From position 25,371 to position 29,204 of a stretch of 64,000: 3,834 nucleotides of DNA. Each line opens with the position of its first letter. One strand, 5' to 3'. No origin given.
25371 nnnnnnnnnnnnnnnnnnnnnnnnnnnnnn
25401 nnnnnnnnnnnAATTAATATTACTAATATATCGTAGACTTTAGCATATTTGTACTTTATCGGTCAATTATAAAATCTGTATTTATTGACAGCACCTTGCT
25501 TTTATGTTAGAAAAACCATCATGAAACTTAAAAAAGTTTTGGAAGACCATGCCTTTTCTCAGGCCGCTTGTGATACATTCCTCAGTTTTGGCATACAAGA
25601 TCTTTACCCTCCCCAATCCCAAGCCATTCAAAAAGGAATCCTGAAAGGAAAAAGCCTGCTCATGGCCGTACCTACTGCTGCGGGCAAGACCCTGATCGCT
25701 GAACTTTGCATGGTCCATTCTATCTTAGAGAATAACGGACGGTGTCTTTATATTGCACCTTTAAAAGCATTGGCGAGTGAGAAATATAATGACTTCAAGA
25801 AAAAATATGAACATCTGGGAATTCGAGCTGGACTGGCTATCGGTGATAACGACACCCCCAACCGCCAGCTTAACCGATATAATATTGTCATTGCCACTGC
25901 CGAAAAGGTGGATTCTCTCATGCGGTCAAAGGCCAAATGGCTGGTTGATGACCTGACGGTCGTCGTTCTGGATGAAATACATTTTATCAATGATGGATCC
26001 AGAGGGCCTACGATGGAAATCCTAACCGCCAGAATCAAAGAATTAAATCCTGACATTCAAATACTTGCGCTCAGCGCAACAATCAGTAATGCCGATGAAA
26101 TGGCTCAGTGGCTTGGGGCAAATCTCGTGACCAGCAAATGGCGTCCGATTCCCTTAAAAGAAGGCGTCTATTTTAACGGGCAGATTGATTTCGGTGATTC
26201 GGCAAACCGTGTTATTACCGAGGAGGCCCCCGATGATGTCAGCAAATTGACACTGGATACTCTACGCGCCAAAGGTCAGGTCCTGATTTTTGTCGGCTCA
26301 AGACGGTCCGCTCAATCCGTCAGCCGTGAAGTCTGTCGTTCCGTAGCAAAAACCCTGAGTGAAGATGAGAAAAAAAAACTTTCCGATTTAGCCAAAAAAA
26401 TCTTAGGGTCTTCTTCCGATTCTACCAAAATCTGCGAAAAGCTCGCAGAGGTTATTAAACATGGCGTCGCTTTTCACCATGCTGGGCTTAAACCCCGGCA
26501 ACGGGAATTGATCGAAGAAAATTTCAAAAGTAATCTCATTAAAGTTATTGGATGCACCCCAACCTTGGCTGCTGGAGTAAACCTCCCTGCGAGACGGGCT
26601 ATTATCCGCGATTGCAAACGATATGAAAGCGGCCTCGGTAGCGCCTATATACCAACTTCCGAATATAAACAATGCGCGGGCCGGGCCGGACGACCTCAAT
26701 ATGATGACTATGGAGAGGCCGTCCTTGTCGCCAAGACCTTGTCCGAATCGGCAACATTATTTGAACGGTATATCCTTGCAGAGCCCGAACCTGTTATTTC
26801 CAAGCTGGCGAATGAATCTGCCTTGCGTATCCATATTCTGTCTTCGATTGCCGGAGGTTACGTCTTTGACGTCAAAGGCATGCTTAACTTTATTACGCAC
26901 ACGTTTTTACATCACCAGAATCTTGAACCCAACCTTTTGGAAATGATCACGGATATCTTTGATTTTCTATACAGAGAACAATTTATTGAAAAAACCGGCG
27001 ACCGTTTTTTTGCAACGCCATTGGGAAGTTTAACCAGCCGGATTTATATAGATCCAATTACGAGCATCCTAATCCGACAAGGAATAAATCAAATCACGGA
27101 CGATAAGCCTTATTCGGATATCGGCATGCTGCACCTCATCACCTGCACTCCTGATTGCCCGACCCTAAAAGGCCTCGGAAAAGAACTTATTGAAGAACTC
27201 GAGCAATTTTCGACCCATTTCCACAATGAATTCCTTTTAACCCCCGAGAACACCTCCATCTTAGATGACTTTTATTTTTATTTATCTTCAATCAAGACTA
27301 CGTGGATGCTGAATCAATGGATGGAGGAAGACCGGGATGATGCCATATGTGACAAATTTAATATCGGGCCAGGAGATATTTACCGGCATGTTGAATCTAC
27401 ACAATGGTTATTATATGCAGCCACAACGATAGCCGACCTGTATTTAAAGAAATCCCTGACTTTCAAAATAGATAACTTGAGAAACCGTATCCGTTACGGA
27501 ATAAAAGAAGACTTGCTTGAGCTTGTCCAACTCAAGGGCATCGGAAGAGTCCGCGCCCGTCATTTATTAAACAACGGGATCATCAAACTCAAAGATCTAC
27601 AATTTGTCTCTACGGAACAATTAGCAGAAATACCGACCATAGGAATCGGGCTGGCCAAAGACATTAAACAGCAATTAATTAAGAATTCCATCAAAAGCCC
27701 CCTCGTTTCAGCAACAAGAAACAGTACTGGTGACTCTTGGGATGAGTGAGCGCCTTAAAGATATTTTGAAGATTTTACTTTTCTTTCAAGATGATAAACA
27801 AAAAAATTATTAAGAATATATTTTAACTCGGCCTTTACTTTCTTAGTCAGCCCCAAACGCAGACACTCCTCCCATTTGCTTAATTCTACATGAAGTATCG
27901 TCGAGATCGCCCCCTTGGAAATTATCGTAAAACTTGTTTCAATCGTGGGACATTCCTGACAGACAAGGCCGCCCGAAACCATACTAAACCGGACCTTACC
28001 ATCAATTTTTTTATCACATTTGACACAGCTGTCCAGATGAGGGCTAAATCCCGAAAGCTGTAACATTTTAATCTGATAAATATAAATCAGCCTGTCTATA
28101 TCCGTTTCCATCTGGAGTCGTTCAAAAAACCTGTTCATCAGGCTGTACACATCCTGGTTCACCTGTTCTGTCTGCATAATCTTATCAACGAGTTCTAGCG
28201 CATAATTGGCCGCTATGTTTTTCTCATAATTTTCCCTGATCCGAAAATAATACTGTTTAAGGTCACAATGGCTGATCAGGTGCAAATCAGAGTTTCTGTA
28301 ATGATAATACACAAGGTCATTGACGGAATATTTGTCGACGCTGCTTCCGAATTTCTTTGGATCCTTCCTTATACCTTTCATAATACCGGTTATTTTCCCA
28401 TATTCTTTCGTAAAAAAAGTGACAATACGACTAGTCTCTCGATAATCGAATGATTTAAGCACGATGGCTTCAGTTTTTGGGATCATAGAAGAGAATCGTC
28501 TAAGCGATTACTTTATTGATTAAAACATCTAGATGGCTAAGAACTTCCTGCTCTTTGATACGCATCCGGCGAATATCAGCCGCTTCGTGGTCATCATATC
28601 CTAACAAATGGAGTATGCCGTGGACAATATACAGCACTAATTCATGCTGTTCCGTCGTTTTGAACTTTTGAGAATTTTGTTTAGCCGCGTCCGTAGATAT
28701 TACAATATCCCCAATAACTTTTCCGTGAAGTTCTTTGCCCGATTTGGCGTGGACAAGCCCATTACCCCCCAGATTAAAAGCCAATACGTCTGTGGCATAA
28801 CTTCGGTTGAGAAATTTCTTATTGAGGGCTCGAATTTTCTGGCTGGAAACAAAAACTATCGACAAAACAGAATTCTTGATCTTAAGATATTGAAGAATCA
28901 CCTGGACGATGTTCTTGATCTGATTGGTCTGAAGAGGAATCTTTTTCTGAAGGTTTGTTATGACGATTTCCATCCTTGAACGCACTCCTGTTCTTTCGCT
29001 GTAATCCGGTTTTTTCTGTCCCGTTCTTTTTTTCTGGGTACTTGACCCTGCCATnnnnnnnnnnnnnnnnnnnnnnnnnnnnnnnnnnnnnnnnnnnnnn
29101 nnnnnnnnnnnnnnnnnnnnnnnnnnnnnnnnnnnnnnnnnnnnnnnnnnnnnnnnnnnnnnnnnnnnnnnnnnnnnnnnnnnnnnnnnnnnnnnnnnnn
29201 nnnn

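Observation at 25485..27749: Hel308/Ski2-like helicase as the lone large plus-strand gene in a minus-strand block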

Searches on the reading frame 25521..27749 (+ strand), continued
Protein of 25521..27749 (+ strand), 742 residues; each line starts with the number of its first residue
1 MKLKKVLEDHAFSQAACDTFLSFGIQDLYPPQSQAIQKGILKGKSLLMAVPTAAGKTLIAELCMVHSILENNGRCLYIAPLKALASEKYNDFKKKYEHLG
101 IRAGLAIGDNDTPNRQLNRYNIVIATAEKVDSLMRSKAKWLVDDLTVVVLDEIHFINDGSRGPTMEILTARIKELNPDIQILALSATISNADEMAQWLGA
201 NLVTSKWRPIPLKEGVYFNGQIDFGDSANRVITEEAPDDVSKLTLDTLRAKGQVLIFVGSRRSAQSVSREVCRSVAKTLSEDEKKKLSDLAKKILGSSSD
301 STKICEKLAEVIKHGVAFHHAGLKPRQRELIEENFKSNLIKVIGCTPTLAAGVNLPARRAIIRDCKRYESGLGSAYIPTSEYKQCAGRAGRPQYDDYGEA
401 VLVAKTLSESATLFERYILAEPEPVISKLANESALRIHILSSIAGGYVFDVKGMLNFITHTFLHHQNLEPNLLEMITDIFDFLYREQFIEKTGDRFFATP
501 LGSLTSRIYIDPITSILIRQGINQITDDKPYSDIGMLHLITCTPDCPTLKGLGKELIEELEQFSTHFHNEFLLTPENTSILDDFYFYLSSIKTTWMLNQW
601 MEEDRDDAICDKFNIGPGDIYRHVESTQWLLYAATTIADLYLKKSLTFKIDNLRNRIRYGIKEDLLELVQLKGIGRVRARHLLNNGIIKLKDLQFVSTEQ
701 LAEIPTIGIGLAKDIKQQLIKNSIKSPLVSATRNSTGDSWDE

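Call 68: find_encoding_contigs(protein=P0440, flank=7000, max_places=2)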
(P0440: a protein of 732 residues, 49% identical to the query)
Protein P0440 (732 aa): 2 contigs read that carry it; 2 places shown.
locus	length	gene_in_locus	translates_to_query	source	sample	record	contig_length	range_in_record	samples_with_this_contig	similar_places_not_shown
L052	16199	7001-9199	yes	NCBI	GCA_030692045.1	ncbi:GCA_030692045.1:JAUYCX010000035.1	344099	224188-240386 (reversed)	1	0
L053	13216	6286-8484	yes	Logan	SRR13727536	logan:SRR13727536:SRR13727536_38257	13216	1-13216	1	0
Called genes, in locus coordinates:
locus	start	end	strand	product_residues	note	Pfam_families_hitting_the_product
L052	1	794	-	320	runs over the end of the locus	PF02424:ApbE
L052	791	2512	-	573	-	PF14716:HHH_8, PF12826:HHH_2 (faint), PF14520:HHH_5 (weak), PF14791:DNA_pol_B_thumb, PF01876:RNase_P_p30 (weak), PF02811:PHP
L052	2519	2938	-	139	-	PF00355:Rieske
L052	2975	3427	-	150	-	PF09835:DUF2062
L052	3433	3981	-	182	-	PF01569:PAP2, PF22778:VCPO_2nd (faint), PF14378:PAP2_3 (weak)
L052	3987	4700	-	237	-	PF00970:FAD_binding_6, PF00175:NAD_binding_1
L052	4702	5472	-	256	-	PF01026:TatD_DNase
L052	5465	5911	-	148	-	PF02580:Tyr_Deacylase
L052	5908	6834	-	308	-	PF02558:ApbA, PF03807:F420_oxidored (faint), PF08546:ApbA_C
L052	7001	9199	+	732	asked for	PF00270:DEAD, PF04851:ResIII, PF22527:DEXQc_Suv3 (weak), PF00271:Helicase_C, PF20470:HTH_61 (weak), PF21280:Helicase_dom4_arc, PF14520:HHH_5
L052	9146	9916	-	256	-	PF11967:RecO_N, PF02565:RecO_C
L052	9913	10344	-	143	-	PF02130:YbeY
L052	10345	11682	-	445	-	PF07698:7TM-7TMR_HD, PF01966:HD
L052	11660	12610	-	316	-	PF02562:PhoH, PF00270:DEAD (faint), PF13245:AAA_19 (weak), PF13604:AAA_30 (weak)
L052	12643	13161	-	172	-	PF01476:LysM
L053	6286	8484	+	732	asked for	PF00270:DEAD, PF04851:ResIII, PF22527:DEXQc_Suv3 (weak), PF00271:Helicase_C, PF20470:HTH_61 (weak), PF21280:Helicase_dom4_arc, PF14520:HHH_5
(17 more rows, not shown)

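Call 69: find_encoding_contigs(protein=P0431, flank=7000, max_places=2)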
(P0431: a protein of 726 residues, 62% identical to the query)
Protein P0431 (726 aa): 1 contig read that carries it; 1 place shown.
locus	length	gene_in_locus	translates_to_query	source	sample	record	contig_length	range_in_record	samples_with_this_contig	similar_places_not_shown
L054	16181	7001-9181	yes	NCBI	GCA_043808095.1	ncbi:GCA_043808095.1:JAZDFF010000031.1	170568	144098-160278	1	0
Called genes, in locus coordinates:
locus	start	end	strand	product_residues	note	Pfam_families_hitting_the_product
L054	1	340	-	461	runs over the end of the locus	PF14691:Fer4_20, PF01262:AlaDh_PNT_C (faint), PF07992:Pyr_redox_2, PF12831:FAD_oxidored (faint), PF13450:NAD_binding_8 (weak), PF13738:Pyr_redox_3 (faint), PF00070:Pyr_redox (weak)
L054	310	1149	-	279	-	PF10418:DHODB_Fe-S_bind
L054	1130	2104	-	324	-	PF02424:ApbE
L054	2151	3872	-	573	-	PF14716:HHH_8, PF14520:HHH_5, PF14791:DNA_pol_B_thumb, PF02811:PHP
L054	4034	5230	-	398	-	PF05977:MFS_3, PF07690:MFS_1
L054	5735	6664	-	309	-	PF01210:NAD_Gly3P_dh_N (faint), PF02558:ApbA, PF08546:ApbA_C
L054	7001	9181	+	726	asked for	PF00270:DEAD, PF04851:ResIII, PF22527:DEXQc_Suv3 (weak), PF00271:Helicase_C (weak), PF20470:HTH_61 (weak), PF21280:Helicase_dom4_arc, PF12826:HHH_2 (weak), PF14520:HHH_5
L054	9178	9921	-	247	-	PF11967:RecO_N, PF02565:RecO_C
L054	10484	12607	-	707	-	PF07697:7TMR-HDED, PF07698:7TM-7TMR_HD, PF01966:HD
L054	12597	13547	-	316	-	PF02562:PhoH, PF13245:AAA_19 (weak), PF13604:AAA_30 (weak)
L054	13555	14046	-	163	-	PF01476:LysM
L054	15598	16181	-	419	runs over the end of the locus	PF13393:tRNA-synt_His, PF00152:tRNA-synt_2 (faint), PF00587:tRNA-synt_2b, PF03129:HGTP_anticodon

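Call 77: list_cluster_members(proteins=[P0135, P0136, P0129, P0133, P0139, P0141, P0151, P0160, P0169, P0211])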
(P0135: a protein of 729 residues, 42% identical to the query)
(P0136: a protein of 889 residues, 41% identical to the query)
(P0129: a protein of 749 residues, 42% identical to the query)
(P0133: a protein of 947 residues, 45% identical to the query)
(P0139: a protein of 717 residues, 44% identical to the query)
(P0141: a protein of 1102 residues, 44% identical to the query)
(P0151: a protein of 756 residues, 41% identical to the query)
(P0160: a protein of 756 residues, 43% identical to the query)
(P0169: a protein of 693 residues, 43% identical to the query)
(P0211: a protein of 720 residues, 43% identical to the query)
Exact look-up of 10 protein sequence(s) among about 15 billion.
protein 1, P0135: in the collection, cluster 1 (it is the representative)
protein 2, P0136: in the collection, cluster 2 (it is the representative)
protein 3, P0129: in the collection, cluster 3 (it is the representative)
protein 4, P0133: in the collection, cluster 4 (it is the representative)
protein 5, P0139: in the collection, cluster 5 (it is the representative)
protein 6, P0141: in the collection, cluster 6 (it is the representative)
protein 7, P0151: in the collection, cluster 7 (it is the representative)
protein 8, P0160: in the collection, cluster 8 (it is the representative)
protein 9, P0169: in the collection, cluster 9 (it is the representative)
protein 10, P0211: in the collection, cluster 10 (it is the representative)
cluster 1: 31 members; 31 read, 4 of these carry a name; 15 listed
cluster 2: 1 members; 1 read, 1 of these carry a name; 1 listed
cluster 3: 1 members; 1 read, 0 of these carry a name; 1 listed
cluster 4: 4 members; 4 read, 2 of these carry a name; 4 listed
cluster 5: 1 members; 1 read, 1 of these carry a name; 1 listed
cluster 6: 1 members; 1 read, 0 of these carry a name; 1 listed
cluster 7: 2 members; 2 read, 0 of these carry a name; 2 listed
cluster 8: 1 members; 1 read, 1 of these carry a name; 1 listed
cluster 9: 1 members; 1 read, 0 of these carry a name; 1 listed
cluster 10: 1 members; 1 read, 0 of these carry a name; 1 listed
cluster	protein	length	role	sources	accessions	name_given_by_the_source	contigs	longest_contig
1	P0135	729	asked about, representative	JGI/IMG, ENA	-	-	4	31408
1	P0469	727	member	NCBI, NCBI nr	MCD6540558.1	DEAD/DEAH box helicase [Candidatus Bipolaricaulota bacterium]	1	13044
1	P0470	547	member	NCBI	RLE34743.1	hypothetical protein DRJ58_01430, partial [Candidatus Acetothermia bacterium]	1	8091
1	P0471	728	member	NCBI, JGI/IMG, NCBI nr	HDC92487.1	MAG TPA: DEAD/DEAH box helicase [Candidatus Acetothermia bacterium] | DEAD/DEAH box helicase [Candidatus Acetothermia bacterium]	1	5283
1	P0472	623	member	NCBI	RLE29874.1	hypothetical protein DRJ27_04055, partial [Candidatus Acetothermia bacterium]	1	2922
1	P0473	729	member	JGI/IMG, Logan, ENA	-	-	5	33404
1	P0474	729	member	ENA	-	-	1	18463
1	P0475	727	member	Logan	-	-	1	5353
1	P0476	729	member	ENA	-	-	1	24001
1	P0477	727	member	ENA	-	-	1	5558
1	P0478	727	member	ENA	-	-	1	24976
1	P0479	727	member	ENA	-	-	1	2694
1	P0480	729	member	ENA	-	-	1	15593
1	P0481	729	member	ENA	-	-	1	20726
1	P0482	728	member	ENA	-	-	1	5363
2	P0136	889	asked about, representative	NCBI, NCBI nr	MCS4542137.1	MAG: DEAD/DEAH box helicase [Euryarchaeota archaeon] | DEAD/DEAH box helicase [Euryarchaeota archaeon]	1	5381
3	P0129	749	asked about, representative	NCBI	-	-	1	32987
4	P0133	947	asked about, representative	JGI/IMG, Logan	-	helicase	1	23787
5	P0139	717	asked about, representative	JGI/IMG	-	helicase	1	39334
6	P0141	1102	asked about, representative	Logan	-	-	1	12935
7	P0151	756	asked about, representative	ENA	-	-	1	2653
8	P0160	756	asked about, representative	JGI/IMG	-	helicase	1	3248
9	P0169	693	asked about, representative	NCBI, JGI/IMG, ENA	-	-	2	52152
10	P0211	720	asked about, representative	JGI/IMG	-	-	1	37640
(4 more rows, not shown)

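Call 78: find_encoding_contigs(protein=P0135, flank=8000, max_places=3)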
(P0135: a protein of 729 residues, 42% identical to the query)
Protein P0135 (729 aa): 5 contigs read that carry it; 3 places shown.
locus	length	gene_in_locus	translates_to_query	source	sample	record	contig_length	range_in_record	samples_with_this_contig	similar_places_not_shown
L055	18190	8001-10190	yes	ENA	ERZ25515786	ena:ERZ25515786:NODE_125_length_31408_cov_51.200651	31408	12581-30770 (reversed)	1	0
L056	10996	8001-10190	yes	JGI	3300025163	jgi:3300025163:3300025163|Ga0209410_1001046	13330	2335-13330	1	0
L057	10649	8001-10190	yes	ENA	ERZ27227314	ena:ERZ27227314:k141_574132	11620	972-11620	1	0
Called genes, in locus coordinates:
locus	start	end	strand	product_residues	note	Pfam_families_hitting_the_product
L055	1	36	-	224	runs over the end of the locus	?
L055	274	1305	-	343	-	PF02729:OTCace_N, PF00185:OTCace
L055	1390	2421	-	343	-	PF02729:OTCace_N, PF00185:OTCace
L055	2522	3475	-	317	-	PF00696:AA_kinase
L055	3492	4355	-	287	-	PF00392:GntR, PF07729:FCD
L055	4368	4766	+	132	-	PF04343:DUF488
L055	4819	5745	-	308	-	PF12679:ABC2_membrane_2, PF10920:DUF2705 (faint)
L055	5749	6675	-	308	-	PF00005:ABC_tran, PF13304:AAA_21 (weak)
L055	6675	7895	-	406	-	PF10633:NPCBM_assoc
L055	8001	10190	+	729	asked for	PF00270:DEAD, PF04851:ResIII (weak), PF00271:Helicase_C, PF20470:HTH_61 (weak), PF21280:Helicase_dom4_arc, PF14520:HHH_5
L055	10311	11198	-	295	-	PF02653:BPD_transp_2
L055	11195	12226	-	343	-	PF02653:BPD_transp_2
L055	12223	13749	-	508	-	PF00005:ABC_tran, PF13304:AAA_21 (faint), PF00005:ABC_tran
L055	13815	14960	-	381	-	PF02608:Bmp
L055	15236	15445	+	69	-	-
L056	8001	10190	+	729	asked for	PF00270:DEAD, PF04851:ResIII (weak), PF00271:Helicase_C, PF20470:HTH_61 (weak), PF21280:Helicase_dom4_arc, PF14520:HHH_5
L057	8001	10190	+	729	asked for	PF00270:DEAD, PF04851:ResIII (weak), PF00271:Helicase_C, PF20470:HTH_61 (weak), PF21280:Helicase_dom4_arc, PF14520:HHH_5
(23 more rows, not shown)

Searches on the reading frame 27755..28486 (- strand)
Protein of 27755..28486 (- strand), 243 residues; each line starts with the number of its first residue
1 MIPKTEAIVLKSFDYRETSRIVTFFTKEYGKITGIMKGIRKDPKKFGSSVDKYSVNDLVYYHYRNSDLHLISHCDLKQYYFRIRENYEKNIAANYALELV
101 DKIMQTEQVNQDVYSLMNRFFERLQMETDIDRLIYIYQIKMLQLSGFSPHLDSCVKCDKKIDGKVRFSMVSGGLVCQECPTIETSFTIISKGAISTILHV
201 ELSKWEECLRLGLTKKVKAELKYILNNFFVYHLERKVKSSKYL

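Call 6: search_protein_families(library=pfam, proteins=[window:27755-28486:-], max_evalue=0.01)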
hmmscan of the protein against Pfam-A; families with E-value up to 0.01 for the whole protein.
window:27755-28486:- (243 aa): 2 families
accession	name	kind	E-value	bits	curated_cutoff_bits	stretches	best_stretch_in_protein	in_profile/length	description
PF02565.21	RecO_C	-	2.8e-25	89.4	22.1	1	84-240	1-156/157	Recombination protein O C terminal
PF11967.14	RecO_N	-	2.7e-19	69.4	27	1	4-79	5-79/80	Recombination protein O N terminal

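Call 7: search_protein_families(library=ncbifam, proteins=[window:27755-28486:-], max_evalue=0.001)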
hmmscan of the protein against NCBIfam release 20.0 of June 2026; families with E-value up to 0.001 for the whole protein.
window:27755-28486:- (243 aa): 1 family
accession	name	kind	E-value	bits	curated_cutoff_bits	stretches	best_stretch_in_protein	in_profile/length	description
TIGR00613.1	reco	equivalog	5.9e-47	160.1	48.7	1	4-242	2-235/239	DNA repair protein RecO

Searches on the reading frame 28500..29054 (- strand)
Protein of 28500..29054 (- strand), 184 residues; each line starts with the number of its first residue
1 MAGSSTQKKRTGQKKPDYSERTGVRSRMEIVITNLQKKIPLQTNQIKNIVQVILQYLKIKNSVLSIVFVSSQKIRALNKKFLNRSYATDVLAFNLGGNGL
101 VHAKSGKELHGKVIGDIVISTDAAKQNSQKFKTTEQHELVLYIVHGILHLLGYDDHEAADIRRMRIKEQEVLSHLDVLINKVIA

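Call 6: search_protein_families(library=pfam, proteins=[window:28500-29054:-], max_evalue=0.01)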
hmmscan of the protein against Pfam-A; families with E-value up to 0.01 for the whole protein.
window:28500-29054:- (184 aa): 1 family
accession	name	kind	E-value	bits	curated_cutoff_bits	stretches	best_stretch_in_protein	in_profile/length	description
PF02130.23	YbeY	-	2.7e-31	108.5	25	1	43-175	8-129/129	Endoribonuclease YbeY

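Call 7: search_protein_families(library=ncbifam, proteins=[window:28500-29054:-], max_evalue=0.001)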
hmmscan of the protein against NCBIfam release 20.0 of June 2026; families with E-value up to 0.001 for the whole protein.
window:28500-29054:- (184 aa): 2 families
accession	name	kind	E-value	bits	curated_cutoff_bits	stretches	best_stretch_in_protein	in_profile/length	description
TIGR00043.2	TIGR00043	equivalog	4.6e-35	120.4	45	1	37-176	5-143/146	rRNA maturation RNase YbeY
NF010570.0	PRK13963.1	equivalog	3.4e-14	52.8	274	1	43-175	135-254/261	rRNA maturation RNase YbeY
